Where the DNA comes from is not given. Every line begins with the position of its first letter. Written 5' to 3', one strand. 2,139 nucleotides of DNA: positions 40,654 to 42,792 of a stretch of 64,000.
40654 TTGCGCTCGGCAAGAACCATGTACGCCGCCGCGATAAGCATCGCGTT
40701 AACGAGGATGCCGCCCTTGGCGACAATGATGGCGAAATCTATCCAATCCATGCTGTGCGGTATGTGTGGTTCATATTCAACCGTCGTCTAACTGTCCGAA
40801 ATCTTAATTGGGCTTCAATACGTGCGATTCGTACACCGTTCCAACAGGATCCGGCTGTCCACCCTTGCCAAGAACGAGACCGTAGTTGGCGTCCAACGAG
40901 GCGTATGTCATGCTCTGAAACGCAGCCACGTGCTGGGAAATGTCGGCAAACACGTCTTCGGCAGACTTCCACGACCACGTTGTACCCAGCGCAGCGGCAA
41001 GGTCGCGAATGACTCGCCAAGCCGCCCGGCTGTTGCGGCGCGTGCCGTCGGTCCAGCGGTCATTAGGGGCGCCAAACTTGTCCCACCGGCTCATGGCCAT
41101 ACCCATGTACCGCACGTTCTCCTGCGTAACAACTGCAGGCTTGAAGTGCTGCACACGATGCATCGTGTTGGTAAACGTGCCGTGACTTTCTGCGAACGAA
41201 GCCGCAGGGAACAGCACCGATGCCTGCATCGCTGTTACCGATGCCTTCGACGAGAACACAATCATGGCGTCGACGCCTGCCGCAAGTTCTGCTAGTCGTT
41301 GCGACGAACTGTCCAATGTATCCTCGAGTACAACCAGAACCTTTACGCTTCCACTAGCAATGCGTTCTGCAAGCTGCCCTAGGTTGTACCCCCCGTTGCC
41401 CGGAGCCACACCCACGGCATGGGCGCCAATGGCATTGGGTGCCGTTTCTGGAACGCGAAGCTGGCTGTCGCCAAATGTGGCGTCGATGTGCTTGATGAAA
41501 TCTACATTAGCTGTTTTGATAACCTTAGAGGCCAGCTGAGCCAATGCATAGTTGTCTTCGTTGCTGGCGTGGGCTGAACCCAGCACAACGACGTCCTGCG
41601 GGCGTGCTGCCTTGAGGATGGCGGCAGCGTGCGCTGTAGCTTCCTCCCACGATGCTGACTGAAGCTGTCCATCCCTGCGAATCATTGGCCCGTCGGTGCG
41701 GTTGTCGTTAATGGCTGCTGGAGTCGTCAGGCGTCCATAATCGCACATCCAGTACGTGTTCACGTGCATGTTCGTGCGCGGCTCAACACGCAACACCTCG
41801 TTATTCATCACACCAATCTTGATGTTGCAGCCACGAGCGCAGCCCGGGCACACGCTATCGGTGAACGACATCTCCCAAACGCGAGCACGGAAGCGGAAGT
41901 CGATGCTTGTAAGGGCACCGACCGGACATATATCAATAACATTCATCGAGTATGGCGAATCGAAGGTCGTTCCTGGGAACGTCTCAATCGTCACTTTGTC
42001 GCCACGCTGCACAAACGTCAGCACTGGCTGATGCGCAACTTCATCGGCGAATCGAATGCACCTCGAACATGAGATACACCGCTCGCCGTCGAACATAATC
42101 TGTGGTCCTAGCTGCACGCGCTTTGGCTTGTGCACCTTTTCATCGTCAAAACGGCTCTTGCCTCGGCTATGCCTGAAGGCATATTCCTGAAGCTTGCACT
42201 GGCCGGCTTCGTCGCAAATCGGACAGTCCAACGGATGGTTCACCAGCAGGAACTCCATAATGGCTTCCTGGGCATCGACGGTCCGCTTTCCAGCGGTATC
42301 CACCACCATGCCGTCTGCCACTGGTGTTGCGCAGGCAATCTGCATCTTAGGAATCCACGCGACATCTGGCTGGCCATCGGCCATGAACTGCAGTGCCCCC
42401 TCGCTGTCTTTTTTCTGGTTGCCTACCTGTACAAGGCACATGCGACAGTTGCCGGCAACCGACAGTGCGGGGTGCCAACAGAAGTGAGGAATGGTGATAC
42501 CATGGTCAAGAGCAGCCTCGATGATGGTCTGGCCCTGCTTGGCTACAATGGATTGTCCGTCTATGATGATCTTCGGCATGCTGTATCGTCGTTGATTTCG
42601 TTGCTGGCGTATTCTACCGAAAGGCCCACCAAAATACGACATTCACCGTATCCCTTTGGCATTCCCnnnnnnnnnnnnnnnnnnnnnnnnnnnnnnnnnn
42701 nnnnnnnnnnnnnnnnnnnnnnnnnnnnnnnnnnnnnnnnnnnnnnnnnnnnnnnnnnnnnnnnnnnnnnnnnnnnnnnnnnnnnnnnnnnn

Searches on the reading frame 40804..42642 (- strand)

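Call 13: search_protein_families(library=pfam, proteins=[window:40804-42642:-], max_evalue=0.001)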
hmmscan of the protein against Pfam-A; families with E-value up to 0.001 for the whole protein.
window:40804-42642:- (612 aa): 7 families
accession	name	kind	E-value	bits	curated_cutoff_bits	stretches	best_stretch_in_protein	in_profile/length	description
PF22117.2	Fer4_Nqo3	-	7.5e-25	87.3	27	1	179-245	1-67/67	NADH-quinone oxidoreductase subunit 3, ferredoxin-like domain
PF00384.28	Molybdopterin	-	1.7e-19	70.5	24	2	420-511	246-341/353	Molybdopterin oxidoreductase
PF13510.11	Fer2_4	-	1.1e-15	57.9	22.8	1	25-116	6-79/82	2Fe-2S iron-sulfur cluster binding domain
PF10588.14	NADH-G_4Fe-4S_3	-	6.5e-15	54.8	27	1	126-163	2-39/40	NADH-ubiquinone oxidoreductase-G iron-sulfur binding region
PF00111.32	Fer2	-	3.3e-09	37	21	1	28-108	4-76/77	2Fe-2S iron-sulfur cluster binding domain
PF04879.21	Molybdop_Fe4S4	-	3.5e-08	33.7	22.7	1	258-304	1-47/55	Molybdopterin oxidoreductase Fe4S4 domain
PF22151.2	Fer4_NDSU1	-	1.3e-06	28.3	23.8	1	269-305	12-48/51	NADH-ubiquinone oxidoreductase NDSU1/NuoG-like, 4Fe-4S domain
